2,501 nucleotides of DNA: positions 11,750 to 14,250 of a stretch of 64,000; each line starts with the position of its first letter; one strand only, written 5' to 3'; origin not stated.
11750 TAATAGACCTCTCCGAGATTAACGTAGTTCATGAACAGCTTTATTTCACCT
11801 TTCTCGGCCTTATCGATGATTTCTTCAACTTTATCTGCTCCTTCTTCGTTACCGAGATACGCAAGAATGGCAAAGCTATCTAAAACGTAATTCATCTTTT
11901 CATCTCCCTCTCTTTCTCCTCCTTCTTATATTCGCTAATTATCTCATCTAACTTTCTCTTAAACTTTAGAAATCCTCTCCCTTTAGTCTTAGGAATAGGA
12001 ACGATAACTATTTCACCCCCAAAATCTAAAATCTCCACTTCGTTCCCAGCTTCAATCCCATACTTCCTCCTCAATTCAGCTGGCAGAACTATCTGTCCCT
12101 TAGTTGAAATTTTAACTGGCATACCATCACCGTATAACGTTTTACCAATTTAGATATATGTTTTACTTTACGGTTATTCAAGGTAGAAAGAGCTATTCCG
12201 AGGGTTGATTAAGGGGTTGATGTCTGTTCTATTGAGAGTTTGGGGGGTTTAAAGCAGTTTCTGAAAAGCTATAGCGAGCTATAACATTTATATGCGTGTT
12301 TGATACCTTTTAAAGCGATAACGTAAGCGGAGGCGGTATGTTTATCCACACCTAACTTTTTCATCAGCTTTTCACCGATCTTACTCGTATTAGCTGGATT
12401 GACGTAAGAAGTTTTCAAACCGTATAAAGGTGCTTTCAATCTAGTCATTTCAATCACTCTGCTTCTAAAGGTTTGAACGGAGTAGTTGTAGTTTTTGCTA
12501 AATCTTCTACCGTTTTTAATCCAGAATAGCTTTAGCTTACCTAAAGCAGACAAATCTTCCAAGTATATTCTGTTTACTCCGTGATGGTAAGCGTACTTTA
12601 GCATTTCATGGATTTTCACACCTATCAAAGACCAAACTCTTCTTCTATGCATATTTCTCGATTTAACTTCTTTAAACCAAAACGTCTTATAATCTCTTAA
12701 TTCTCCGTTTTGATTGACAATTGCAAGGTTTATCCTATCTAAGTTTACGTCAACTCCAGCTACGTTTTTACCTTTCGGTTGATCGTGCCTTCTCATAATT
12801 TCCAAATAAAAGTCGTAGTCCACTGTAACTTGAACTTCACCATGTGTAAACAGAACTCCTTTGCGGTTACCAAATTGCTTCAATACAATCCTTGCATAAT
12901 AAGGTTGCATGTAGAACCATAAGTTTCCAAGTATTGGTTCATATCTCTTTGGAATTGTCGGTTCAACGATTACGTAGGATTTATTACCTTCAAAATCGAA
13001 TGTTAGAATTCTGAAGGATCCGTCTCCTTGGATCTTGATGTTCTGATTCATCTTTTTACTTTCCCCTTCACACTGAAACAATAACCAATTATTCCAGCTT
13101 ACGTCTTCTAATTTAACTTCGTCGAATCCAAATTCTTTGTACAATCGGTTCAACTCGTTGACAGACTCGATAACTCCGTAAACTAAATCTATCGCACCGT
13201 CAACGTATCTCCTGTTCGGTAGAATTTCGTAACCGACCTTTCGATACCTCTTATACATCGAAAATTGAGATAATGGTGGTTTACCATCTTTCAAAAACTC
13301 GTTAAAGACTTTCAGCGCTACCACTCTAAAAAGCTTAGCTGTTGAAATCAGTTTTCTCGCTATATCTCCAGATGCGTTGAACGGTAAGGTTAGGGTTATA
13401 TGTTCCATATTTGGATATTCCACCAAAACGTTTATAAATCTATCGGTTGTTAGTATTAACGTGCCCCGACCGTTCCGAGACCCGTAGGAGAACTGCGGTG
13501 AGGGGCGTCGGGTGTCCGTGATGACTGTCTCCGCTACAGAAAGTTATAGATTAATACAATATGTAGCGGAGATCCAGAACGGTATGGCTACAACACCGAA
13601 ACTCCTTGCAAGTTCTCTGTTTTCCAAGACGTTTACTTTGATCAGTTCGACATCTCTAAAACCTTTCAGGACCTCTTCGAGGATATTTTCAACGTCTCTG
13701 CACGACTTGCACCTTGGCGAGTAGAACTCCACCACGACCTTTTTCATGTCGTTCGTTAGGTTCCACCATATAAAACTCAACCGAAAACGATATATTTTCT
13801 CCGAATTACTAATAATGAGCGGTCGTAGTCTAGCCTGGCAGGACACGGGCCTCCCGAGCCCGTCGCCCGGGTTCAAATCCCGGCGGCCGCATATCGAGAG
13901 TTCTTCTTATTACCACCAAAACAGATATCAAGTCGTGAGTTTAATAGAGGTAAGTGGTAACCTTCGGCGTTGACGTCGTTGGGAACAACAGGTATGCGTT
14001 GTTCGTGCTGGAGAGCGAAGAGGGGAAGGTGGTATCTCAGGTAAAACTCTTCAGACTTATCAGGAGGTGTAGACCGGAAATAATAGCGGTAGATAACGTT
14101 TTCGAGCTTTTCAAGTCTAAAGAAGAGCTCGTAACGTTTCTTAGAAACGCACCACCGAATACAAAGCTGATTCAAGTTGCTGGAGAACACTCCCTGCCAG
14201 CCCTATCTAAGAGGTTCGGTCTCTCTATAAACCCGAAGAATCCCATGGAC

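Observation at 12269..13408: TnpB-like RuvC nuclease with an intact D-E-D triad but no zinc-ribbon domain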

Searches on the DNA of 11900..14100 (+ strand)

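Call 35: search_rna_families(source=window, start=11900, end=14100, threshold=evalue, max_evalue=10, show_alignments=2)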
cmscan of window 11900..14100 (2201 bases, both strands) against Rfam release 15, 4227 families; matches with E-value up to 10: 6.
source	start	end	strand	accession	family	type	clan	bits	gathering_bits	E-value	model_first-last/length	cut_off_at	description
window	13819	13891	+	RF00005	tRNA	Gene; tRNA;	CL00001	60.3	29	5.2e-12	1-71/71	no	tRNA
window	12661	12677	+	RF01349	CRISPR-DR40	Gene; CRISPR;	-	20.9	42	7.1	1-30/30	no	CRISPR RNA direct repeat element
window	13856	13890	+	RF01684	mascRNA-menRNA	Gene;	-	20.7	42.5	0.47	1-56/56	no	MALAT1-associated small cytoplasmic RNA/MEN beta RNA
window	12836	13071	+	RF02706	TeloSII_ncR30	Gene; sRNA;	-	16.4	86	0.82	1-226/226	no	TeloSII non coding RNA 30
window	13614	13666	-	RF01173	snoU105B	Gene; snRNA; snoRNA; CD-box;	CL00075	16.1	49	5.8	1-80/80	no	Small nucleolar RNA U105B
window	12252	12274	+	RF02914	DUF805b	Cis-reg;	CL00115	12.1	35.6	7.2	2-27/35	no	DUF805b RNA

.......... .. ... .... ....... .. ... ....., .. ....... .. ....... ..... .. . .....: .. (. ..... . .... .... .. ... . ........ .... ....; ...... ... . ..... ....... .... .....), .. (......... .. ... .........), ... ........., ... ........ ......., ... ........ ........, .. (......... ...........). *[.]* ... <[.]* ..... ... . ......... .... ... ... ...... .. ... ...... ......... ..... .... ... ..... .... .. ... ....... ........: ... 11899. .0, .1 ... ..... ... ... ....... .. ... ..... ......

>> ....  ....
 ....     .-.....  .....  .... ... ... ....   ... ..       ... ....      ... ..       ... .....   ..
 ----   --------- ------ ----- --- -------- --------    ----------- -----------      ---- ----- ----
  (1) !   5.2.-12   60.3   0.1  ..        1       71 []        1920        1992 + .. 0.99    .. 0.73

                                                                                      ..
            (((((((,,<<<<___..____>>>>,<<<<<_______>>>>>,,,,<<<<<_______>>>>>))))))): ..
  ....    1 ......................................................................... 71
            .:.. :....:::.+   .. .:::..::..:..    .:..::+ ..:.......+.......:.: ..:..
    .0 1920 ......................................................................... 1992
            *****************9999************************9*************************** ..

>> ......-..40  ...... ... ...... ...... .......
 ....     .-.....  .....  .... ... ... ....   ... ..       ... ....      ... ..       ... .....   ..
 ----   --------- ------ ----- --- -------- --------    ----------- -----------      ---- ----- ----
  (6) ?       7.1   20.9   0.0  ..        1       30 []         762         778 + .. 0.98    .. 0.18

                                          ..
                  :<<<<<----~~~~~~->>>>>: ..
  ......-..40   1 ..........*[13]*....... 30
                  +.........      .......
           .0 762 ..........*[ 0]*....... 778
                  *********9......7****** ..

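Call 59: build_rna_model(alignment_id=A4)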
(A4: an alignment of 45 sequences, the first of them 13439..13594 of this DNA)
Model R1 built from alignment A4 (45 sequences, 251 columns); structure: RNAalifold consensus.
model positions 167; base pairs 22; branch points 1; effective number of sequences 8.96; information 0.59 bits per position. Calibrated on 0.2 Mb of random sequence (short: E-values are rough).
structure used (alignment columns):
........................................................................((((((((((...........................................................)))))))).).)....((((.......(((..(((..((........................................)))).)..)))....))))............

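Call 60: search_with_rna_model(model_id=R1, source=window, max_evalue=1, show_alignments=2)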
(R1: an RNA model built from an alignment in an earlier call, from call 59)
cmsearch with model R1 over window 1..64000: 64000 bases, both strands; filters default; matches with E-value up to 1: 1.
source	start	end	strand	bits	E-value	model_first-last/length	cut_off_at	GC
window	13439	13594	+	84.2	2.7e-25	1-167/167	no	0.51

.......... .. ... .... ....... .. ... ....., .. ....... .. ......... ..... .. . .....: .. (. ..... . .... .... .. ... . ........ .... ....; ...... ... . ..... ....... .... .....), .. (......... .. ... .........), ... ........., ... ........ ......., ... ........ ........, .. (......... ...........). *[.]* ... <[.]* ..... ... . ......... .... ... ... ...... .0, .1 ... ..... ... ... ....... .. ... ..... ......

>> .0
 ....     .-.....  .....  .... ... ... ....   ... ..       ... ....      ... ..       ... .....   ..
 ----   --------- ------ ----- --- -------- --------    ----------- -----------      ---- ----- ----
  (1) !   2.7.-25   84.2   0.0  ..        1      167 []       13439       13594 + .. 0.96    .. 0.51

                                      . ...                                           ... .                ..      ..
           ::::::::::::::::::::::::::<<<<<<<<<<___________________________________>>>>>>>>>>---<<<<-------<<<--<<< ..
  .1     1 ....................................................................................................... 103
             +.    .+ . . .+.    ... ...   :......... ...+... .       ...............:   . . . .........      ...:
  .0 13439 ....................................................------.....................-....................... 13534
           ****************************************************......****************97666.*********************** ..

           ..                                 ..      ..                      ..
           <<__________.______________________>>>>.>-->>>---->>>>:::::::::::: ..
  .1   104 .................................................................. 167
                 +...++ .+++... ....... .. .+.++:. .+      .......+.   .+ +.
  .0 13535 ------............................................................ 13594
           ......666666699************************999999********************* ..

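Call 61: search_with_rna_model(model_id=R1, sources=[window, L002, L003, L004, L006, L007, L008, L009, L010, L011, L012, L013, L014, L015, L016, L017, L018, L019, L021, L022, L023, L024, L025, L026, L027, L028, L029, L030, L031, L032, L033, L034, L035, L036, L037, L038, L039, L040, L041, L042, L043, L044, L045, L046, L047, L048, L049, L050, L051, L052, L053, L054, L055, L056, L057, L058, L059, L060, L061, L062, L063, L064, L065, L066, L067, L068, L069, L070, L071, L072, L073, L074, L075, L076, L077, L078, L079, L080, L081, L082, L083, L084, L085, L086], max_evalue=0.01, make_alignment=true)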
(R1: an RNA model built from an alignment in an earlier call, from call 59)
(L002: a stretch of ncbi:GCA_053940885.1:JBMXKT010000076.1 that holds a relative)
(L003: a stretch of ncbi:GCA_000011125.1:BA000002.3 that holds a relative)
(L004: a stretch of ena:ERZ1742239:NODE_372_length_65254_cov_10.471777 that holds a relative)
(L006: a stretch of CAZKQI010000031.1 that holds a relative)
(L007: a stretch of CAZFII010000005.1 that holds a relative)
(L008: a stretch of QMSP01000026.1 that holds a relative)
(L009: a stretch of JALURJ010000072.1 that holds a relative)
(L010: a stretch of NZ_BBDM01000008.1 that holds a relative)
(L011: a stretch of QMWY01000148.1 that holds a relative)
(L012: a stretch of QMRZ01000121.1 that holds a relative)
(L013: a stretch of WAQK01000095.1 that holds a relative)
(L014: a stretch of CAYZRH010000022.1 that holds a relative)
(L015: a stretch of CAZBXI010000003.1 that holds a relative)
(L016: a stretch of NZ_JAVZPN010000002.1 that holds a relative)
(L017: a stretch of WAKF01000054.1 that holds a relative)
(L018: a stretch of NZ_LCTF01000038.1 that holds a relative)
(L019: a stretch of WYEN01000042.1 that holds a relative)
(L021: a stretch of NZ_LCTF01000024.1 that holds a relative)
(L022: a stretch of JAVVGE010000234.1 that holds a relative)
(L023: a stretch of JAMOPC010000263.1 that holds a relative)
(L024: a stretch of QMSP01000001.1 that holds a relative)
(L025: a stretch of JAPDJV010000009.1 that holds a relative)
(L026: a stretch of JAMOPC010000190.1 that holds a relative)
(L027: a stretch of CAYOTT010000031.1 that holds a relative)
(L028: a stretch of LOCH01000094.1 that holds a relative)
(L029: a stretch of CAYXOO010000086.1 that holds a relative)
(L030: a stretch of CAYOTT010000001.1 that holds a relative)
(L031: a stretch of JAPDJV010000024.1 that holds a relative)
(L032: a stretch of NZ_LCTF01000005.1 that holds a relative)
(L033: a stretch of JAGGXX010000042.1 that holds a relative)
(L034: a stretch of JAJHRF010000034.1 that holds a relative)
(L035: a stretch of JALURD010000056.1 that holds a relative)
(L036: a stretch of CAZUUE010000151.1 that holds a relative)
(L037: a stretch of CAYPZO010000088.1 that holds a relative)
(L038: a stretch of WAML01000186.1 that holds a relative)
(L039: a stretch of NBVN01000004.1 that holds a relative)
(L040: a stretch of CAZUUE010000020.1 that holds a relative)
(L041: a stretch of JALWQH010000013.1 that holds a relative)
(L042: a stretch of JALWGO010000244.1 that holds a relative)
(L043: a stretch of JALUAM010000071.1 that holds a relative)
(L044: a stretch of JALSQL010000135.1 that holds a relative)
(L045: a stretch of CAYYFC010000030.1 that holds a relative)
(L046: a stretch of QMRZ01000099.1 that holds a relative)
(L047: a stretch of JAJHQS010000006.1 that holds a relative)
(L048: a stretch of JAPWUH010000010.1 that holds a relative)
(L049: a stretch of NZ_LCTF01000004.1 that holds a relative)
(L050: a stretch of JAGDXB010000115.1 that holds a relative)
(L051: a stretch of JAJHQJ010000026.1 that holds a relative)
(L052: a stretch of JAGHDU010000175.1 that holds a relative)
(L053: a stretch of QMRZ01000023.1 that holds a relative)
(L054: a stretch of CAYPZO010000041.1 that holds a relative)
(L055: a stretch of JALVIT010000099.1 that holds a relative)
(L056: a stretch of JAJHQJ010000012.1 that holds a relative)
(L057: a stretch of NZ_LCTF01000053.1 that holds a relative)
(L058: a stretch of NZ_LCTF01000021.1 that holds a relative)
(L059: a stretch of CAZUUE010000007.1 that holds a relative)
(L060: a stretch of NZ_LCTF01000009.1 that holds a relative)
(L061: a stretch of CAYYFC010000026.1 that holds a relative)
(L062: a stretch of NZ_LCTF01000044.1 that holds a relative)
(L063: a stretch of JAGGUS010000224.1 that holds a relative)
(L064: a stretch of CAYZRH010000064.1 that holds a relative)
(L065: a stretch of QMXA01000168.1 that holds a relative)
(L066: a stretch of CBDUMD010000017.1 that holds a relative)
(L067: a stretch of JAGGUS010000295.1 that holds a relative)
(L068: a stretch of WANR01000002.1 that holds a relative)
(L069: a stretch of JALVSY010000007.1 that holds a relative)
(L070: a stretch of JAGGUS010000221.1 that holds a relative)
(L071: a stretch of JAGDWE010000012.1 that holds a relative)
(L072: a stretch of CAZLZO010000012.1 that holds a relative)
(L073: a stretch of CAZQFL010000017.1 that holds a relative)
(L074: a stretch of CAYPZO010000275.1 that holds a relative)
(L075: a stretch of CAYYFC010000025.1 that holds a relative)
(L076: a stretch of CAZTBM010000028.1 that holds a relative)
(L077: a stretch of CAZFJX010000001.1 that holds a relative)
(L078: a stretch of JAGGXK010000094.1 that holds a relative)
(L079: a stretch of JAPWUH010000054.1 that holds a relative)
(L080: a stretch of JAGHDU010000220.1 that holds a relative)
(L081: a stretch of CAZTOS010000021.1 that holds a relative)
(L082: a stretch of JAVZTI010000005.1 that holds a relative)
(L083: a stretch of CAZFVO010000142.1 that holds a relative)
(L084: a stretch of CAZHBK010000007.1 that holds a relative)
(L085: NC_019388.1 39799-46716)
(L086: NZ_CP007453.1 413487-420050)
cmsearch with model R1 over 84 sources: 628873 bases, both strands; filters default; matches with E-value up to 0.01: 66.
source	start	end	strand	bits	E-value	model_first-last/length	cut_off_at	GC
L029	3808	3968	-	140.3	2.7e-42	1-167/167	no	0.52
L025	3806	3970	-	137.4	2.2e-41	1-167/167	no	0.44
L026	611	775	-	135.3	1e-40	1-167/167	no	0.47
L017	3809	3969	-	134.5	1.9e-40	1-167/167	no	0.62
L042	3808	3966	-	130.1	5.2e-39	1-167/167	no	0.54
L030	3809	3970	-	130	5.4e-39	1-167/167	no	0.48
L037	3647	3807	-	128.1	2.2e-38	1-167/167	no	0.47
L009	291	479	-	127.9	2.6e-38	1-167/167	no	0.63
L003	7805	7971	-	127.1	4.7e-38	1-167/167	no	0.6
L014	3809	3968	-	126.5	7.2e-38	1-167/167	no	0.51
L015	340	506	-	125.6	1.4e-37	1-167/167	no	0.5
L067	3087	3247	-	125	2.2e-37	1-167/167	no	0.49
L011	315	476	-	124.1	4.2e-37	1-167/167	no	0.57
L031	3804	3968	-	124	4.4e-37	1-167/167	no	0.45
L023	3811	3969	-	123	9.3e-37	1-167/167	no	0.48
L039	3762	3951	-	122.9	1e-36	1-167/167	no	0.52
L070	2489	2678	-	121.9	2.1e-36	1-167/167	no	0.48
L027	3808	3970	-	121.9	2.1e-36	1-167/167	no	0.48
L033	825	1015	-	121.2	3.6e-36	1-167/167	no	0.48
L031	7528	7684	+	117.9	4.2e-35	1-167/167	no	0.49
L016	3806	3969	-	117.7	4.9e-35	1-167/167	no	0.54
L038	3763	3951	-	117.5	5.4e-35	1-167/167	no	0.48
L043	74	232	-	117.1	7.3e-35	1-167/167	no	0.64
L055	31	206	-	113.9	8e-34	1-167/167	no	0.48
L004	7827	7987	-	112.9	1.6e-33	1-167/167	no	0.48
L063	1568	1733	-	112.8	1.8e-33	1-167/167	no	0.49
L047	3761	3951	-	112.2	2.8e-33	1-167/167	no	0.51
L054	3775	3945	-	112.1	3.1e-33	1-167/167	no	0.49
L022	478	674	-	111.3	5.6e-33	1-167/167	no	0.54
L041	3774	3941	-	110.5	9.9e-33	1-167/167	no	0.49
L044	3798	3964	-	108.7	3.6e-32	1-167/167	no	0.62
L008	3796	3959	-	108.5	4.3e-32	1-167/167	no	0.51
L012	3134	3294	-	108.4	4.8e-32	1-167/167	no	0.58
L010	3829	3970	-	106.7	1.6e-31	1-167/167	no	0.59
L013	3805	3968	-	106.2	2.3e-31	1-167/167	no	0.57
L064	3762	3951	-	105.8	3.2e-31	1-167/167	no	0.43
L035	3788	3951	-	105.6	3.5e-31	1-167/167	no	0.63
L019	3684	3880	-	105.3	4.5e-31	1-167/167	no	0.49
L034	2604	2801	-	105.1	5.1e-31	1-167/167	no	0.48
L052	186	349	-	101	1.1e-29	1-167/167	no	0.49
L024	3822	3969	-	100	2.3e-29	1-167/167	no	0.54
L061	3773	3950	-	97.1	1.9e-28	1-167/167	no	0.48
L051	3797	3956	-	95.1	8.5e-28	1-167/167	no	0.62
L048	3778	3970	-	94.1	1.7e-27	1-167/167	no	0.61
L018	3798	3971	-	91.9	9.1e-27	1-167/167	no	0.65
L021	3799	3972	-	91.6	1.1e-26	1-167/167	no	0.66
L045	3780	3952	-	90.9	1.9e-26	1-167/167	no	0.51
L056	3739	3914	-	90.2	3.3e-26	1-167/167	no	0.58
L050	3798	3946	-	87.9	1.7e-25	1-167/167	no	0.6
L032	3805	3970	-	86.1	6.5e-25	1-167/167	no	0.64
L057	14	150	-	81.4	2.2e-23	1-167/167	no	0.64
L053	3795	3961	-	80.7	3.5e-23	1-167/167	no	0.62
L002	3234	3391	-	80.5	4e-23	1-167/167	no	0.54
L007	3803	3952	-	75.4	1.8e-21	1-167/167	no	0.52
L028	2502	2637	-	72.4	1.6e-20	1-167/167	no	0.64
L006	3826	3973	-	71.4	3.5e-20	1-167/167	no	0.5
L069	3816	3961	-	65.9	2e-18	1-167/167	no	0.59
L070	3559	3726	+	65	3.9e-18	1-167/167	no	0.51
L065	935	1099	-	59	3.2e-16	1-167/167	no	0.46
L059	3811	3971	-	50.9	1.3e-13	1-167/167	no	0.5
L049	3834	3978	-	46.2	4.1e-12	1-167/167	no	0.59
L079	3846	4028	-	45.5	7.1e-12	1-167/167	no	0.57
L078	466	600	-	30.3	5.1e-07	1-167/167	no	0.49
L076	3161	3286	+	24.6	3.4e-05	1-167/167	no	0.47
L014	2086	2219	-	21.6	0.00031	1-167/167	no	0.43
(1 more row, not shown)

Alignment A5: 66 matches aligned to the model, 282 columns, each read 5' to 3' on its own strand. Consensus structure (alignment columns), stored with it:
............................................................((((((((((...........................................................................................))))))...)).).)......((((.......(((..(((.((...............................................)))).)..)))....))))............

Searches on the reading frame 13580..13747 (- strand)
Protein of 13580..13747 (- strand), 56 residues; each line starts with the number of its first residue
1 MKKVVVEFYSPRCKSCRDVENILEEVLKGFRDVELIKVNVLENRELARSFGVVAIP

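Call 78: find_homologous_proteins(query=window:13580-13747:-, max_evalue=0.001)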
Query seq(56 aa) (56 aa): 5 proteins with E <= 0.001 among 5 candidates.
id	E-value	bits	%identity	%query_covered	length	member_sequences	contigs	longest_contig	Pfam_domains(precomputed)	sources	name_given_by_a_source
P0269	5.8e-28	112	100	100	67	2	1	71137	PF00085.27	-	-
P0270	7.2e-28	112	100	100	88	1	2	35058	PF13192.13,PF00085.27,PF13098.14,PF05768.21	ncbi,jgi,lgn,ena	-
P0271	1.1e-19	86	80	96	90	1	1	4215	PF00085.27,PF13098.14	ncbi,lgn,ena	-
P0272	1.1e-18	83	75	95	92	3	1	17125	PF13192.13,PF00085.27,PF13098.14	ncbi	ncbi:thioredoxin family protein [Archaeoglobus sp.]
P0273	6.9e-17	77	72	95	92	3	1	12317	PF13192.13,PF00085.27,PF13098.14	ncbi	-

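Call 79: find_encoding_contigs(protein=P0270, flank=6000, max_places=3)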
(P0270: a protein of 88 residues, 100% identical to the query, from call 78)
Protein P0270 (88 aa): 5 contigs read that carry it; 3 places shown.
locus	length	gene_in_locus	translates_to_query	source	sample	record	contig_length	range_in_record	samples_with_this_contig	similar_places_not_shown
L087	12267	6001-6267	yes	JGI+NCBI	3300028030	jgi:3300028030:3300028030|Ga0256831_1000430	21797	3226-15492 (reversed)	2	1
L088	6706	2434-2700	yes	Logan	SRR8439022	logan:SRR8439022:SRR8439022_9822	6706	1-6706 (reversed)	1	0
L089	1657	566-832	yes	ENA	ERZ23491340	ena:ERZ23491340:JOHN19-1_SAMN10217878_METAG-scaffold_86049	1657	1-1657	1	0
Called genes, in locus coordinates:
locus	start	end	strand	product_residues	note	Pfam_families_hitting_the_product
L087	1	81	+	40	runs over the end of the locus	PF00301:Rubredoxin (faint), PF21349:RUBY_RBDX (faint)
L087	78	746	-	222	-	PF00455:DeoRC (faint), PF06026:Rib_5-P_isom_A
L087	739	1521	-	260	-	PF01975:SurE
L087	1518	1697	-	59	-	PF27253:AF_1253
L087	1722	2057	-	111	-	PF04038:DHNA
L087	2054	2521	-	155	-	PF01066:CDP-OH_P_transf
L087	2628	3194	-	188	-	PF02666:PS_Dcarbxylase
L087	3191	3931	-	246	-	PF09721:Exosortase_EpsH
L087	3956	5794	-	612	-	PF04312:DUF460, PF06785:UPF0242 (weak)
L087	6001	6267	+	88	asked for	PF00085:Thioredoxin, PF13098:Thioredoxin_2, PF13192:Thioredoxin_3 (weak), PF05768:Glrx-like (weak)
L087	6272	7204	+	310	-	-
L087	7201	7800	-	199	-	PF00117:GATase, PF01174:SNO (weak), PF07722:Peptidase_C26 (weak)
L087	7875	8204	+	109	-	-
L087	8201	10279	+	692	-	PF00575:S1 (weak), PF01336:tRNA_anti-codon, PF01368:DHH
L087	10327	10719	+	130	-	PF01248:Ribosomal_L7Ae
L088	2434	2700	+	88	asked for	PF00085:Thioredoxin, PF13098:Thioredoxin_2, PF13192:Thioredoxin_3 (weak), PF05768:Glrx-like (weak)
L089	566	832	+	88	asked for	PF00085:Thioredoxin, PF13098:Thioredoxin_2, PF13192:Thioredoxin_3 (weak), PF05768:Glrx-like (weak)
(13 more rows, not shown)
